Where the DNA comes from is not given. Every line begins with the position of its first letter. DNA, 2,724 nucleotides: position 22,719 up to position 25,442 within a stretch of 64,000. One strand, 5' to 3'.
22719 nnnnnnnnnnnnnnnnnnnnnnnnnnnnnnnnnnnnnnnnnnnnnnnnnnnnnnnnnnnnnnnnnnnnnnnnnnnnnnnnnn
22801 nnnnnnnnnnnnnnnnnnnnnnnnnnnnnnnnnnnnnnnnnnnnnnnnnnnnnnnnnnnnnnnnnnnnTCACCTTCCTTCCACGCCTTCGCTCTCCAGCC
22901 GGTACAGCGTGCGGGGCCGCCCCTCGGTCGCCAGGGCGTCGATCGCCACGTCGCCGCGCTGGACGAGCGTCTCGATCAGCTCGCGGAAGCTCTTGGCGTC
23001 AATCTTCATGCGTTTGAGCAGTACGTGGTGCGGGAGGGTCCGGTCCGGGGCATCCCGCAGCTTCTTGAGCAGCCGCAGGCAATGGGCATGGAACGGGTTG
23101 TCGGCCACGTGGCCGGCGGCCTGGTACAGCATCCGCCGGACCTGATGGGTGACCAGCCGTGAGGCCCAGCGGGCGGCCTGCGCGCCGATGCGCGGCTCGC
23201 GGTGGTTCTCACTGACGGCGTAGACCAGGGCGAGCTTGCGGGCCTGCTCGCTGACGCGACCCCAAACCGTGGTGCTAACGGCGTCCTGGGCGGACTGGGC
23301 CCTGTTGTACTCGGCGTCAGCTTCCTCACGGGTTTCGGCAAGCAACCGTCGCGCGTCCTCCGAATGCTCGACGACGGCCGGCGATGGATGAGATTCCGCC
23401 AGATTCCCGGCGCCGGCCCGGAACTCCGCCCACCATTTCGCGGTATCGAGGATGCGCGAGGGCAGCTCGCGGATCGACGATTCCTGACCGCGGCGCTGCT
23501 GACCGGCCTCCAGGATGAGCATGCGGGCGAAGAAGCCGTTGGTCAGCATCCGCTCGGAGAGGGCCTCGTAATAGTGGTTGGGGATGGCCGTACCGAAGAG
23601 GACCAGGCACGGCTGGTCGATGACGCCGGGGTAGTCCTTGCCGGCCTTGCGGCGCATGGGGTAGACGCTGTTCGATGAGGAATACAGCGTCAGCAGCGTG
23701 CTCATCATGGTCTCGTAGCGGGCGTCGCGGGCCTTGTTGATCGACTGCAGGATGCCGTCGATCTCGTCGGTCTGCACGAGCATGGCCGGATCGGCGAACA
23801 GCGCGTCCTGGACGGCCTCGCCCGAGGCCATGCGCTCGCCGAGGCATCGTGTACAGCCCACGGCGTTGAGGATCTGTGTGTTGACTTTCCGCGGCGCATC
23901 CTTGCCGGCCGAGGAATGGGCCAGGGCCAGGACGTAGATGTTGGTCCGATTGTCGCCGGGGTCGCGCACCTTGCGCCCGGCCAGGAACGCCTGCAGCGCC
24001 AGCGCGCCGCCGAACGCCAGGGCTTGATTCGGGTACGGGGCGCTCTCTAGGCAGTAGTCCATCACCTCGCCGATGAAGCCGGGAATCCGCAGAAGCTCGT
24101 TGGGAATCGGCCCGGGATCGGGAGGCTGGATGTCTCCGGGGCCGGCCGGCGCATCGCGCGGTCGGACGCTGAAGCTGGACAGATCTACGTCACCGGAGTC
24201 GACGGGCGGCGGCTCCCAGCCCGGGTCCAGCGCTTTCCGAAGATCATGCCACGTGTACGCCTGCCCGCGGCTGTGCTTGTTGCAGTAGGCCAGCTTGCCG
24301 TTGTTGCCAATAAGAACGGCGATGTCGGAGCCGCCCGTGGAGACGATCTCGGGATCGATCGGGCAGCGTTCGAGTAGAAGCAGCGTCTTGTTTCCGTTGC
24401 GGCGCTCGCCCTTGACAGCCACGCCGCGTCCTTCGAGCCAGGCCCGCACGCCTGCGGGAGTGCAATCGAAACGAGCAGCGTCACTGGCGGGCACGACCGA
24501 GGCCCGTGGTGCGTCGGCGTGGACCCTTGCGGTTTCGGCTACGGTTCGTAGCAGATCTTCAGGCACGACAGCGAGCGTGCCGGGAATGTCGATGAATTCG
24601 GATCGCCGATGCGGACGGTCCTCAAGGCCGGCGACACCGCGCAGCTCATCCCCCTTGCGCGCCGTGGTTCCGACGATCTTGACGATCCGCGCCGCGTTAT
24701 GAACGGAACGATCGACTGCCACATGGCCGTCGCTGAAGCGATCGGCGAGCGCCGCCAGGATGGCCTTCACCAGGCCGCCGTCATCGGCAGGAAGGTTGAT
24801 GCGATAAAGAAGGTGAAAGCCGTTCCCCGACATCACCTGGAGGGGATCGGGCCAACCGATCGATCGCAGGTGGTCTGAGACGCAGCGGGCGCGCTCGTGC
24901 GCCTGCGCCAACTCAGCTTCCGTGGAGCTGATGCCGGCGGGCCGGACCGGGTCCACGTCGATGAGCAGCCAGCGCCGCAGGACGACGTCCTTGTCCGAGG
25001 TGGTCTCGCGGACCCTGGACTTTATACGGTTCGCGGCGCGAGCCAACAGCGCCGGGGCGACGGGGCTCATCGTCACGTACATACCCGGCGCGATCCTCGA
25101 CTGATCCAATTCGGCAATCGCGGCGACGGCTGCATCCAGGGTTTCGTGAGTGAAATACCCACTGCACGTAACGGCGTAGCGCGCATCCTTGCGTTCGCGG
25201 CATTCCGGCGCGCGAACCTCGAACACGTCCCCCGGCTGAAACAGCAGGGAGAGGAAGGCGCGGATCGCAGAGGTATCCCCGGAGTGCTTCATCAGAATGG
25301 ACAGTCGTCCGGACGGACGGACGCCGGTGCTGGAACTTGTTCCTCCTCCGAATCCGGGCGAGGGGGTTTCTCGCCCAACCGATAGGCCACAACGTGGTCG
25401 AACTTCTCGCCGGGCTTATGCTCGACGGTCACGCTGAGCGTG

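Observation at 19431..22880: Kelch-propeller/Ig-domain secreted protein carried inside the prophage against the gene orientation, bounded by an AT-rich palindromic island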

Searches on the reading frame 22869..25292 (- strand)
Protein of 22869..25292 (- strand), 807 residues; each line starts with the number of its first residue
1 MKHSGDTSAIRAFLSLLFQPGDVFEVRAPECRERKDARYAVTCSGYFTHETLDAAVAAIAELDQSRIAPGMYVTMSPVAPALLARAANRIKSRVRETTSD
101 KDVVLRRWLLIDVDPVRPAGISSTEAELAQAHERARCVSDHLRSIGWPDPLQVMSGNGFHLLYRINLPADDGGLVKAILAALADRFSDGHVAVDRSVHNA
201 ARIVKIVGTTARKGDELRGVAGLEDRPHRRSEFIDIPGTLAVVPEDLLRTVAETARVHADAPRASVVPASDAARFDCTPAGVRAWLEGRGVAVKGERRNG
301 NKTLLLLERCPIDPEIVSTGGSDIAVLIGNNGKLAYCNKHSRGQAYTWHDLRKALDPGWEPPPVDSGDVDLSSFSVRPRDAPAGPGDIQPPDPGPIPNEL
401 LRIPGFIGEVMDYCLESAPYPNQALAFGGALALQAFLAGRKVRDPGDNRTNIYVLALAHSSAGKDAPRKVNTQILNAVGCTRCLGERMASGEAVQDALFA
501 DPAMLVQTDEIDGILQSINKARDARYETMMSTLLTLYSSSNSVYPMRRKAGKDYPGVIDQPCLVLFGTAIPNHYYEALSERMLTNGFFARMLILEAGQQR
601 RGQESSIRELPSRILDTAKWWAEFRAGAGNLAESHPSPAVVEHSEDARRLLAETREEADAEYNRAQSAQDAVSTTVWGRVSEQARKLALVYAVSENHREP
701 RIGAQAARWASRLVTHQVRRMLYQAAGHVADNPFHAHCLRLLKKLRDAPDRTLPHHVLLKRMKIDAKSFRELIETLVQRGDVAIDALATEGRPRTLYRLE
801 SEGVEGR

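Call 7: search_protein_families(library=pfam, proteins=[window:22869-25292:-], max_evalue=0.01)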
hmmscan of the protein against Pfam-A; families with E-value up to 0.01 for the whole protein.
window:22869-25292:- (807 aa): 0 families

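Call 8: search_protein_families(library=phrogs, proteins=[window:22869-25292:-], max_evalue=0.001)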
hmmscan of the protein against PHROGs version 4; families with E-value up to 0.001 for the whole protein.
window:22869-25292:- (807 aa): 4 families
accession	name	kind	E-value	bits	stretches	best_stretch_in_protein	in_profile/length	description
phrog_3022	-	DNA, RNA and nucleotide metabolism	2.4e-61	209.1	1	398-786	353-771/788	DNA primase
phrog_10514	-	DNA, RNA and nucleotide metabolism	3.2e-28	99.4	1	429-788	366-734/750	DNA primase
phrog_25777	-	DNA, RNA and nucleotide metabolism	6.7e-07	28.8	0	404-542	425-562/907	DNA primase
phrog_5311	-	DNA, RNA and nucleotide metabolism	1.8e-05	24.1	0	528-793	411-675/692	helicase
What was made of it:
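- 22869..25292 (-): Primase-helicase type replication initiator, 807 aa. It combines a Prim-Pol-like N-terminus, a DUF3987/AAA+ helicase-like core and a C-terminal winged helix (residues 732-798, window 22899..23099). PHROG 3022 (call 8).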

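Call 12: search_dna_similar(query=window:22869-25292:-, collection=phages, mode=protein, max_rows=20)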
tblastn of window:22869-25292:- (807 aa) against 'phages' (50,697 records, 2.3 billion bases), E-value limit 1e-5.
Records with a match: 119; places in all: 119; records where one place covers at least 80% of the query: 0.
Best place of each record, by identity: <60% 119.
By first word of the organism name: Pseudomonas 66; Sphingomonas 10; Vibrio 5; Xanthomonas 5; Escherichia 4; Stenotrophomonas 4; Pseudoalteromonas 4; Variovorax 3; Synechococcus 2; Moraxella 2; and 11 more.
By host as written in the record: Pseudomonas aeruginosa 23; Pseudomonas aeruginosa PAO1 11; - 8; Sphingomonas sp. PM2 6; Stenotrophomonas maltophilia D1585 4; Pseudomonas aeruginosa ATCC 9027 3; Xanthomonas arboricola pv. juglandis IVIA 1317-1a 3; Pseudomonas aeruginosa PA14 3; and 42 more.
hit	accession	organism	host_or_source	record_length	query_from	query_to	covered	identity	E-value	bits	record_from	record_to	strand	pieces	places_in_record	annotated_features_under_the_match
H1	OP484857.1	Sinorhizobium phage AP-16-3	Sinorhizobium meliloti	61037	405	807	50%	27.0%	9e-18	95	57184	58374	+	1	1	hypothetical protein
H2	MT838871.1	Bacteriophage sp.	human fecal samples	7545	13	357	43%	31.5%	2e-37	157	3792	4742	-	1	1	record has no annotation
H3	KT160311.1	Vibrio phage H188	Vibrio kanaloae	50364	402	796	49%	26.7%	5e-22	108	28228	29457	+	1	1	bifunctional DNA primase/polymerase domain protein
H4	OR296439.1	Bacteroides phage C3_41T2LP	Bacteroides uniformis MB20-41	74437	36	357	40%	31.7%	1e-38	162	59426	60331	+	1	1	DNA directed DNA polymerase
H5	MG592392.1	Vibrio phage 1.005.O._10N.286.48.F2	Vibrio splendidus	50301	398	800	50%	25.2%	5e-21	105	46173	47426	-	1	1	coil containing protein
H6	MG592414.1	Vibrio phage 1.030.O._10N.222.55.F9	Vibrio sp. sp. F13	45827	398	796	49%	25.5%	3e-21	106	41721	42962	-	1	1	coil containing protein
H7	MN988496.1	Rhizobium phage RHph_TM3_3_14B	Rhizobium etli T3_14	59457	405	791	48%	25.9%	1e-16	91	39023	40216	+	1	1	putative DNA primase protein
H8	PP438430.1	Synechococcus phage Ssp-JY40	Synechococcus sp.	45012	413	793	47%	25.9%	3e-20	102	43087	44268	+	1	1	hypothetical protein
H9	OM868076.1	Synechococcus phage Yong-M3-232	Synechococcus sp. PCC 7002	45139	413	793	47%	25.9%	3e-20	102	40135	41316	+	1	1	hypothetical protein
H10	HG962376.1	Pseudomonas phage vB_PaeS_SCH_Ab26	Pseudomonas aeruginosa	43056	404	782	47%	25.8%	3e-8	64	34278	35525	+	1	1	ORF35: replicative primase/helicase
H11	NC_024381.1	Pseudomonas phage vB_PaeS_SCH_Ab26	Pseudomonas aeruginosa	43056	404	782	47%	25.8%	3e-8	64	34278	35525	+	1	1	ORF35: DNA primase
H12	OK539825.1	Pseudomonas phage phipa4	Pseudomonas aeruginosa ZS-PA-16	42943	398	782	48%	24.9%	3e-7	60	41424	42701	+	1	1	DNA primase/helicase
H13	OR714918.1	Pseudomonas phage vB_PaeS_PA16b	Pseudomonas aeruginosa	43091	398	782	48%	24.9%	3e-7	60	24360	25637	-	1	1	DNA primase/helicase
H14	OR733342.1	Pseudomonas phage vB_PaeS_PA16c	Pseudomonas aeruginosa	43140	398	782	48%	24.9%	3e-7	60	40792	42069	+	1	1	DNA primase/helicase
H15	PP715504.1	Pseudomonas phage vB_PaeS_HZ_ZJUX1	Pseudomonas aeruginosa PAO1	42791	398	782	48%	24.9%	4e-7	60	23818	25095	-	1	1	replicative primase/helicase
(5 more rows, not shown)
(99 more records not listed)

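Call 14: find_related_loci(query=window:22869-25292:-, collection=viral_contigs, flank=10000)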
Query window:22869-25292:- (807 aa) in viral_contigs; peptide patterns used: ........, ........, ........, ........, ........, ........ (x = any residue, [..] = any of these).
23 stretches matched a pattern; 17 encode a relative of the query (tblastn E <= 1e-3); 17 distinct loci.
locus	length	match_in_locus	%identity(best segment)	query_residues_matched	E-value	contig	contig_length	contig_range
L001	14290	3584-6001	73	10-807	0e+0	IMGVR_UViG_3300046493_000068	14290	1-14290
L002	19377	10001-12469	38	6-799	8e-175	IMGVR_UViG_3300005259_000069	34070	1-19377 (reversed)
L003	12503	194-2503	36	10-799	1e-159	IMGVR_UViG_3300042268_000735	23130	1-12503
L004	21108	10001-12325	37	6-799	2e-157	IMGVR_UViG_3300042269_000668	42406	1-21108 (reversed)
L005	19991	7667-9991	37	6-799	1e-156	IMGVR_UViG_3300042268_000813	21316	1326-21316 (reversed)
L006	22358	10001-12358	35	6-799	9e-150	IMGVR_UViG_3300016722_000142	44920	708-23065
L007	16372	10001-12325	37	6-799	1e-158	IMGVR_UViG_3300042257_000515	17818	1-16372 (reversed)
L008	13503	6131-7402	51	384-799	2e-129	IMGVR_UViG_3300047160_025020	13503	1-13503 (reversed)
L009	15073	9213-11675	44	4-799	7e-107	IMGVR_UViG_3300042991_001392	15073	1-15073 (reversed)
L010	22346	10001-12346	38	6-799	2e-169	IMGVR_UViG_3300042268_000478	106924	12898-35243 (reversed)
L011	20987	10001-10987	38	6-358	2e-55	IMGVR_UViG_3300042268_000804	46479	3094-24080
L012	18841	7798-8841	36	14-359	1e-52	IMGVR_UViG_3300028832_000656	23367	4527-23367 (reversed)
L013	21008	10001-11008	37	6-358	3e-52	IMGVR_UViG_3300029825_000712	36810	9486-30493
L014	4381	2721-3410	46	10-252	4e-49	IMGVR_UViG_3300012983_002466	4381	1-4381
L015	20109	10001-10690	46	10-252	7e-49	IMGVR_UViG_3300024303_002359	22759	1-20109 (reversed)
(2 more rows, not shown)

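Call 20: find_related_loci(query=window:22869-25292:-, collection=genome_contigs, flank=10000)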
Query window:22869-25292:- (807 aa) in genome_contigs; peptide patterns used: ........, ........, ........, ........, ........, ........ (x = any residue, [..] = any of these).
68 stretches matched a pattern; 19 encode a relative of the query (tblastn E <= 1e-3); 19 distinct loci.
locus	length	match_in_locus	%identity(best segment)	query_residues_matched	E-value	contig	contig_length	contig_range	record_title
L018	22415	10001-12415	78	1-799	0e+0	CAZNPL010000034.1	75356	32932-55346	MAG TPA_asm: uncultured Phycisphaeraceae bacterium isolate SRP141376_co2_188 genome assembly, contig: NODE_867_length_75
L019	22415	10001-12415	76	1-799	0e+0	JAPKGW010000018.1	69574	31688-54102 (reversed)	MAG: Phycisphaerales bacterium isolate PDA_C_MAG.101 MAG.101_18, whole genome shotgun sequence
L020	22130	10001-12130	72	1-703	0e+0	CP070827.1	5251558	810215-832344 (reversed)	MAG: Phycisphaerales bacterium isolate bin11 chromosome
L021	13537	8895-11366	41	1-801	9e-177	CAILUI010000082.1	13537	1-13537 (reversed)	MAG: uncultured Victivallales bacterium isolate Loclat_bin-09902 genome assembly, contig: bin-09902:082/466, whole genom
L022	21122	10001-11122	73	6-374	1e-172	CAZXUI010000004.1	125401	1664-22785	MAG TPA_asm: uncultured Planctomycetales bacterium isolate SRP193661_co1_35 genome assembly, contig: NODE_157_length_125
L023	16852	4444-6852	53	6-801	0e+0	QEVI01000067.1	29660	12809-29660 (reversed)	MAG: Planctomycetota bacterium isolate PLA4 J3_scaffold_2520, whole genome shotgun sequence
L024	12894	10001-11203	65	399-799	5e-168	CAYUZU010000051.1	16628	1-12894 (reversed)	MAG TPA_asm: uncultured Planctomycetales bacterium isolate SRP141376_co4_172 genome assembly, contig: NODE_5972_length_1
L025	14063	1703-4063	36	6-797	3e-132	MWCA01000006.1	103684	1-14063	MAG: Lentisphaerae bacterium ADurb.Bin242 BWY31_contig000006, whole genome shotgun sequence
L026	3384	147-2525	35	6-797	1e-136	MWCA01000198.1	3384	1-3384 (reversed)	MAG: Lentisphaerae bacterium ADurb.Bin242 BWY31_contig000198, whole genome shotgun sequence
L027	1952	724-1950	37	6-432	9e-66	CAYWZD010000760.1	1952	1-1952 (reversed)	MAG TPA_asm: uncultured Victivallales bacterium isolate SRP216815_co1_168 genome assembly, contig: NODE_83958_length_195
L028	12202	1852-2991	40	10-392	9e-60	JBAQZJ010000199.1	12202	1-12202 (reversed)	MAG: Planctomycetaceae bacterium isolate MFD10706_ilm_asm_bin16 k127_271523, whole genome shotgun sequence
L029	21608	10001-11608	32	6-517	2e-55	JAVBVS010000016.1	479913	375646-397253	MAG: Victivallaceae bacterium isolate ZNE14_Bin28 all_Scaff010950, whole genome shotgun sequence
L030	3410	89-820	49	4-260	1e-55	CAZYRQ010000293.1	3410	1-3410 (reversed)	MAG TPA_asm: uncultured Lentisphaerales bacterium isolate SRP294416_co3_199 genome assembly, contig: NODE_76852_length_3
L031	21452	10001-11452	34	6-465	3e-55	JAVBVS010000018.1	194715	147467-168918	MAG: Victivallaceae bacterium isolate ZNE14_Bin28 all_Scaff013018, whole genome shotgun sequence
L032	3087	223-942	48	10-262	1e-53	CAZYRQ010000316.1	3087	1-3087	MAG TPA_asm: uncultured Lentisphaerales bacterium isolate SRP294416_co3_199 genome assembly, contig: NODE_89249_length_3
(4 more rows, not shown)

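Call 73: search_solved_structures(query=window:22869-25289:-, max_evalue=1)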
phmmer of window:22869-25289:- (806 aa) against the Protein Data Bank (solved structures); distinct sequences matched with E-value up to 1: 0.
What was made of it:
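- Tried and rejected: A PDB sequence search with the primase found nothing (call 73).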

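Call 74: find_homologous_proteins(query=window:22869-25289:-, max_evalue=1e-10)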
Query window:22869-25289:- (806 aa): 1988 proteins with E <= 1e-10 among 8000 candidates; the best 120 are listed.
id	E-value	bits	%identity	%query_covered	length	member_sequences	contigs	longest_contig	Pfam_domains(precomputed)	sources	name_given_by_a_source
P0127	0.0e+0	1826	100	100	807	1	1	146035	-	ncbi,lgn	-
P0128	0.0e+0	1428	78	99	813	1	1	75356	-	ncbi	-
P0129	0.0e+0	1427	79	98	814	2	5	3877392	-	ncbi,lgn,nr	ncbi:MAG: hypothetical protein HBSAPP02_27610 [Phycisphaerae bacterium]|nr:MAG: DUF3987 domain-conta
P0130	0.0e+0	1413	78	98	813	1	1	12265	-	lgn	-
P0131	0.0e+0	1407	77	99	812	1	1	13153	-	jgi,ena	-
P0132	0.0e+0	1406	77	99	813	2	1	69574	-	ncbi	-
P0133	0.0e+0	1404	77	99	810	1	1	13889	-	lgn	-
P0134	0.0e+0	1385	76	99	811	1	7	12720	-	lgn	-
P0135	0.0e+0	1368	75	99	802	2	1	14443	-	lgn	-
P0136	0.0e+0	1346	74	98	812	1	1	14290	PF13148.12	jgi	jgi:hypothetical protein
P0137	0.0e+0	1331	73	99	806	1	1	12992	PF13148.12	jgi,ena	-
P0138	0.0e+0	1325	73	99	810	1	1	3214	-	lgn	-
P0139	0.0e+0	1319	73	98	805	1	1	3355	-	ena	-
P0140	0.0e+0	1286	70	99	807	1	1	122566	-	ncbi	-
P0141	0.0e+0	1279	70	99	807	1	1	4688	-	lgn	-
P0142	0.0e+0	1241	66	100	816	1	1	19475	PF13148.12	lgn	-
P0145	0.0e+0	1219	68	98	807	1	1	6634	PF13148.12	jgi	jgi:hypothetical protein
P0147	0.0e+0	1218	66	100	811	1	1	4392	PF13148.12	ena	-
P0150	0.0e+0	1207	67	97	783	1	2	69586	PF13148.12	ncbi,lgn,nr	ncbi:MAG TPA: DUF3987 domain-containing protein [Phycisphaerae bacterium]|nr:DUF3987 domain-containi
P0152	0.0e+0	1188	66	99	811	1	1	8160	PF13148.12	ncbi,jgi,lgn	-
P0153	0.0e+0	1181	65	97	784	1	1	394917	PF13148.12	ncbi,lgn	-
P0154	0.0e+0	1181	64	99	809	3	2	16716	PF13148.12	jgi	-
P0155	0.0e+0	1180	66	98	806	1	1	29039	PF13148.12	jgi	jgi:hypothetical protein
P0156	0.0e+0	1158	65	98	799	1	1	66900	PF13148.12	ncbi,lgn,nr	ncbi:MAG: DUF3987 domain-containing protein [Phycisphaerae bacterium]|nr:DUF3987 domain-containing p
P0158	0.0e+0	1145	64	99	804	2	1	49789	PF13148.12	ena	-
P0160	0.0e+0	1142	63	98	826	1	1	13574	PF13148.12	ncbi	-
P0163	0.0e+0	1126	63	99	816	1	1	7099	PF13148.12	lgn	-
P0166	0.0e+0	1117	63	99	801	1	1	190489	PF13148.12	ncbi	-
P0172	0.0e+0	1108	62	96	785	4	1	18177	PF13148.12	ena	-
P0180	0.0e+0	1091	62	98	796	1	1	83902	PF13148.12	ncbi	-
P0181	0.0e+0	1091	62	98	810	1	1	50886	PF13148.12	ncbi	-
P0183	0.0e+0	1080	61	98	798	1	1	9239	PF13148.12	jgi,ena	-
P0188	2.7e-287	973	55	98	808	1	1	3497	PF13148.12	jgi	-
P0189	6.1e-280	949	55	98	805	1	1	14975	PF13148.12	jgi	jgi:hypothetical protein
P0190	3.5e-277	940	65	80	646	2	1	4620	PF13148.12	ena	-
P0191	9.4e-260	882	54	99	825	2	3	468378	PF13148.12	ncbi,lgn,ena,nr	ncbi:MAG: hypothetical protein HBSAPP02_23590 [Phycisphaerae bacterium]|nr:MAG: hypothetical protein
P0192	1.9e-254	865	52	99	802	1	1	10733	PF13148.12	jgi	jgi:hypothetical protein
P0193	1.7e-250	852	53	99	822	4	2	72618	PF13148.12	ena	-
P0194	5.9e-250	850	51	98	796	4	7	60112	PF13148.12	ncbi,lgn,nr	ncbi:MAG: DUF3987 domain-containing protein [Phycisphaerae bacterium]|nr:MAG: DUF3987 domain-contain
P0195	1.8e-248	845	51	98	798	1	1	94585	PF13148.12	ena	-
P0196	2.0e-245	835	51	99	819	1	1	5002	PF13148.12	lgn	-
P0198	8.6e-243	826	50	99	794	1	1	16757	PF13148.12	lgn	-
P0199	1.2e-242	826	51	98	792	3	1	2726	PF13148.12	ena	-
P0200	5.7e-241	820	50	98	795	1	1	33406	PF13148.12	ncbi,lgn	-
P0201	8.9e-235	800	48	98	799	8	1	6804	PF13148.12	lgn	-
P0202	8.8e-230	783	50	99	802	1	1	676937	PF13148.12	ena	-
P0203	1.8e-228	779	50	99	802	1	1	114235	PF13148.12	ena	-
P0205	3.4e-219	748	47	98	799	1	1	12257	PF13148.12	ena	-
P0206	7.8e-218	744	47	98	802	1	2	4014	PF13148.12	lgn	-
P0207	1.5e-217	743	46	98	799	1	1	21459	PF13148.12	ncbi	-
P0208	1.3e-216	740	46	98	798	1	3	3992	PF13148.12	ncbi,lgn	-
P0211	6.2e-214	731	49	99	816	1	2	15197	PF13148.12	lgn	-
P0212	2.4e-212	725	73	54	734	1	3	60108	PF13148.12,PF09250.17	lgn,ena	-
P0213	8.9e-210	717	44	99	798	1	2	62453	PF13148.12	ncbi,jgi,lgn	-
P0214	1.0e-208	713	45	99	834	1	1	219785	PF13148.12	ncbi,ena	-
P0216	2.2e-201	689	69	55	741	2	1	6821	PF13148.12,PF09250.17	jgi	jgi:hypothetical protein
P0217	6.4e-198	678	70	51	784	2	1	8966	PF13148.12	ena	-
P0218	8.2e-198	677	67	55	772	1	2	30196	PF09250.17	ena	-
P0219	1.6e-197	676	46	99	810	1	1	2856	PF13148.12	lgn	-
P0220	2.2e-197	676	67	56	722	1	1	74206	PF09250.17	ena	-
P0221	2.5e-197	676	70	51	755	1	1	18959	PF13148.12,PF09250.17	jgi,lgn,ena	-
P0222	2.6e-197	676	70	50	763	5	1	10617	PF13148.12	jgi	-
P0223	3.0e-197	676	70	51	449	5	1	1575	PF13148.12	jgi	-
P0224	9.9e-197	674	70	53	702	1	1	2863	PF09250.17,PF08708.17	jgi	-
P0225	1.1e-196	674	70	50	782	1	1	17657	PF13148.12,PF09250.17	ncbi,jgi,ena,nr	ncbi:MAG TPA: bifunctional DNA primase/polymerase [Phycisphaerae bacterium]|nr:bifunctional DNA prim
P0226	1.7e-195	670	70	51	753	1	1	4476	PF09250.17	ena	-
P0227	2.3e-195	669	70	51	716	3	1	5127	PF09250.17,PF08708.17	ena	-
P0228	4.9e-195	668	70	51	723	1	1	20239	PF13148.12,PF09250.17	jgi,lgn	jgi:hypothetical protein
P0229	1.5e-194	667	67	55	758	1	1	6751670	PF09250.17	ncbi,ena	-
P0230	6.3e-194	665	69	50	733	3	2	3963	PF09250.17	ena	-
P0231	7.9e-194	664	67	52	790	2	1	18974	PF13148.12,PF09250.17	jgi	jgi:hypothetical protein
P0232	8.4e-194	664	67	54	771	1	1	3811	PF13148.12,PF09250.17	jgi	-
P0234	1.4e-193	663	65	55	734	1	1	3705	PF13148.12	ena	-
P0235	1.6e-193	663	68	54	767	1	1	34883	PF13148.12,PF09250.17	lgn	-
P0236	1.9e-193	663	70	51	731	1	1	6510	PF13148.12,PF09250.17,PF08708.17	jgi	jgi:hypothetical protein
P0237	3.0e-193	662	67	53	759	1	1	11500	PF13148.12,PF09250.17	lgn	-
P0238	4.3e-193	662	69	51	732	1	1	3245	PF09250.17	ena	-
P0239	4.9e-193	662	67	55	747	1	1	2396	PF13148.12,PF09250.17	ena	-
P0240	6.2e-193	661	69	51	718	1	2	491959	PF09250.17,PF08708.17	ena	-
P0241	7.3e-193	661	70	51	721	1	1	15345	PF09250.17,PF08708.17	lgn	-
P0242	7.7e-193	661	68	52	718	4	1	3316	PF13148.12,PF09250.17,PF08708.17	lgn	-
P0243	1.4e-192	660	66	54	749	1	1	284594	PF09250.17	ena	-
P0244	1.7e-192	660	67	54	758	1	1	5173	PF13148.12,PF09250.17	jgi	-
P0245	1.7e-192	660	69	51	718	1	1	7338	PF13148.12,PF09250.17,PF08708.17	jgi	-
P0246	3.0e-192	659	66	55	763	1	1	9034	PF09250.17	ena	-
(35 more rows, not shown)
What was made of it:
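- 22869..25292 (-): Homologues carry PF13148, PF09250 and PF08708 (call 74).
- Closest known: Phage NrS-1 primase-polymerase/helicase and archaeal or eukaryotic MCM and ORC proteins. Different: Homologues are annotated DUF3987/YfjI family (call 74).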

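Call 75: find_encoding_contigs(protein=P0129, flank=6000, max_places=3)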
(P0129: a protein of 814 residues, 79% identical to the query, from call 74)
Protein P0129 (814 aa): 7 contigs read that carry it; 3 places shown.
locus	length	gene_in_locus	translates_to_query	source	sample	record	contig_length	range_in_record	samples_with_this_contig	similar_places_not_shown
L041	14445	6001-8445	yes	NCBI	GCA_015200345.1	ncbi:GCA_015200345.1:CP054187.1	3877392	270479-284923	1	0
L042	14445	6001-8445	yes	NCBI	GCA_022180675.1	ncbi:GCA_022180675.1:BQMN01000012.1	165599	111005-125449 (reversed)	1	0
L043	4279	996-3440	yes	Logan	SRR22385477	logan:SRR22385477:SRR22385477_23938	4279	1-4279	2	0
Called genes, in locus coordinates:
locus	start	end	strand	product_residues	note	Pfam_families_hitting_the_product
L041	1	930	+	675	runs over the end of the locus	-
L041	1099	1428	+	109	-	-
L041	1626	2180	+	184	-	PF04542:Sigma70_r2 (weak)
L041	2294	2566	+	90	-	-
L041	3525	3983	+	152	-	PF05037:DUF669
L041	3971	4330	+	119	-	PF05866:RusA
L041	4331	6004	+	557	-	PF00270:DEAD, PF04851:ResIII, PF00271:Helicase_C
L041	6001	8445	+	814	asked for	-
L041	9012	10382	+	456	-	PF02195:ParB_N, PF01555:N6_N4_Mtase (weak)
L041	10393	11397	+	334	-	PF03781:FGE-sulfatase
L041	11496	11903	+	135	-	PF22296:bAvd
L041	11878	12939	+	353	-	PF00078:RVT_1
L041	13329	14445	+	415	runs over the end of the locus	PF20454:GpA_nuclease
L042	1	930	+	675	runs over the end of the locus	-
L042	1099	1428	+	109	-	-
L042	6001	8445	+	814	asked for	-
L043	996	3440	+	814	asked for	-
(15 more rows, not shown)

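Call 76: find_encoding_contigs(protein=P0140, flank=6000, max_places=2)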
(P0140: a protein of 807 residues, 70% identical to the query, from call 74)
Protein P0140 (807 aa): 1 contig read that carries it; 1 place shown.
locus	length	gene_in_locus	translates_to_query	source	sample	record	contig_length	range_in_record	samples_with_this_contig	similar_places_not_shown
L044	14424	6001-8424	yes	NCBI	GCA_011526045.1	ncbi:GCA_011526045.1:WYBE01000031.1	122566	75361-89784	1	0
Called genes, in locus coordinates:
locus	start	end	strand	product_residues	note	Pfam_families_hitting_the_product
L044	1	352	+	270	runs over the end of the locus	PF12705:PDDEXK_1, PF12684:DUF3799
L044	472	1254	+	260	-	PF13479:AAA_24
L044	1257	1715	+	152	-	PF05037:DUF669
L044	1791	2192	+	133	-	PF05866:RusA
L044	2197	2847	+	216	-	PF14359:DUF4406, PF19905:DUF6378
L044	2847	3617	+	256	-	PF00149:Metallophos, PF12850:Metallophos_2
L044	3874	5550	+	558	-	PF00270:DEAD, PF04851:ResIII, PF00271:Helicase_C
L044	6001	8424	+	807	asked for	-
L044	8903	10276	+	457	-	PF02195:ParB_N, PF01555:N6_N4_Mtase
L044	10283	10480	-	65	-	-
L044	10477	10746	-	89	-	-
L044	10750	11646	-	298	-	PF05066:HARE-HTH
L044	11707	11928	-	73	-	-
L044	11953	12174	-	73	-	-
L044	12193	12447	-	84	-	-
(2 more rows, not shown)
